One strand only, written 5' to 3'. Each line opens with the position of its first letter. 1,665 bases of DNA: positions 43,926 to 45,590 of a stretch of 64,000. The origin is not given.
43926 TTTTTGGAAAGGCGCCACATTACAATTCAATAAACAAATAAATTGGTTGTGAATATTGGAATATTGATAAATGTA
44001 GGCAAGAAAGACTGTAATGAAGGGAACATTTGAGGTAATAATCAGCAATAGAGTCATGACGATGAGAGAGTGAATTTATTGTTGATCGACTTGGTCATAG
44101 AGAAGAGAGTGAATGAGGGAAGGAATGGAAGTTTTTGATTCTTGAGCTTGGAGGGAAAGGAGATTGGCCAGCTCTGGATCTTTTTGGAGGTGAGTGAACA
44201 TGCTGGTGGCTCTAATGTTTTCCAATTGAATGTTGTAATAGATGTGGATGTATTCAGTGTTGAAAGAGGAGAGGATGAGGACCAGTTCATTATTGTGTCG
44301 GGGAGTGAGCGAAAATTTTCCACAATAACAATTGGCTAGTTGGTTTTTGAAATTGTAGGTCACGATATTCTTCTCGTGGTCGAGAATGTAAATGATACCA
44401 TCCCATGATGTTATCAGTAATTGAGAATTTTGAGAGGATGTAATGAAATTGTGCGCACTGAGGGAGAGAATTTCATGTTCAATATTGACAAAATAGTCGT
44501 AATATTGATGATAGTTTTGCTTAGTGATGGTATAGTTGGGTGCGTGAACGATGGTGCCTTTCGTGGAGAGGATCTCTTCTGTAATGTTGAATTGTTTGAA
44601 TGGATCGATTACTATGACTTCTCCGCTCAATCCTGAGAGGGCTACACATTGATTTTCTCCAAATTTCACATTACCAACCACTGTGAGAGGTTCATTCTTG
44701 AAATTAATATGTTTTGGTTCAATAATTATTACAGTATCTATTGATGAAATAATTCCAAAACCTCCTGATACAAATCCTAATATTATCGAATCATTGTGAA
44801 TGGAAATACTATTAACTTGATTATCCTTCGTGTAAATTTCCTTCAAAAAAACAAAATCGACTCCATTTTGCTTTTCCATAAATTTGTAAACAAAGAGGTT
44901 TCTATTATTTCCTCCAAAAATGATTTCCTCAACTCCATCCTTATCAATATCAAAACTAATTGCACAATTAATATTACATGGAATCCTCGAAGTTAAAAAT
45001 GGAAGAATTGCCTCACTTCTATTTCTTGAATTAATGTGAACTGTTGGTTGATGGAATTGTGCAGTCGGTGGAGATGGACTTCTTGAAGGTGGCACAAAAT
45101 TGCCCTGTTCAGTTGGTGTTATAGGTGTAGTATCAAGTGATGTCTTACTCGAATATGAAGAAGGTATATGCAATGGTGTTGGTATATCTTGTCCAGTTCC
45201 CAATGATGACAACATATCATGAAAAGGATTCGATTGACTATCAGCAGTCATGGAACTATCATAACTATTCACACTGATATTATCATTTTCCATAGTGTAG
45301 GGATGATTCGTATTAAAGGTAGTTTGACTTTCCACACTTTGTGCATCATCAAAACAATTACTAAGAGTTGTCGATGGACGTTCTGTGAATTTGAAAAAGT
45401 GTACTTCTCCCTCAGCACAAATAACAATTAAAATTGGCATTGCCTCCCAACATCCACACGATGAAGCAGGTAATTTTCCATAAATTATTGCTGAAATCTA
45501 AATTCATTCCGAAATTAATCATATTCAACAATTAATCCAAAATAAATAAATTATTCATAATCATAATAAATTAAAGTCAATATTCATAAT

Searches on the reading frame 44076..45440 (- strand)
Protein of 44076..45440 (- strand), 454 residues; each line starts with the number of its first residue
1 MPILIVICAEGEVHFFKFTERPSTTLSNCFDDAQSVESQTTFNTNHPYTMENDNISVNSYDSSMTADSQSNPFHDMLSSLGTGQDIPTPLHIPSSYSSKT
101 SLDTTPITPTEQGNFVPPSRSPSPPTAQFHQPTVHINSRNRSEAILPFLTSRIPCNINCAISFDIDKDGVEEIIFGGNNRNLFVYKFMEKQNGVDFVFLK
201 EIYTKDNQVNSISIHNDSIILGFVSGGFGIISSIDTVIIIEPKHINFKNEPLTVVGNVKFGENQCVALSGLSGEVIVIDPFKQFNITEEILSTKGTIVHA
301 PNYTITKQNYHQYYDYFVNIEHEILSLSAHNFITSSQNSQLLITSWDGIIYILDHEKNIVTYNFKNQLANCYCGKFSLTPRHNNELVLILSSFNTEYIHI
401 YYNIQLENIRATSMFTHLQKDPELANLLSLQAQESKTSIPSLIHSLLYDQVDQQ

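Call 27: find_encoding_contigs(protein=window:44076-45440:-, flank=2000, max_places=4)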
Protein window:44076-45440:- (454 aa): no gene with exactly this product is on record in the collection.

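Call 28: search_protein_families(library=pfam, proteins=[window:44076-45440:-])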
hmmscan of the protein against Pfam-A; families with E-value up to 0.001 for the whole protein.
window:44076-45440:- (454 aa): 2 families
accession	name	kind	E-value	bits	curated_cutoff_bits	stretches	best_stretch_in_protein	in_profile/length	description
PF15907.11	Itfg2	-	2.1e-20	73.7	27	2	318-406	245-330/330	Integrin-alpha FG-GAP repeat-containing protein 2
PF23743.1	Beta-prop_BBS7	-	0.00067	19.5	27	0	155-211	219-271/299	BBS7 beta-propeller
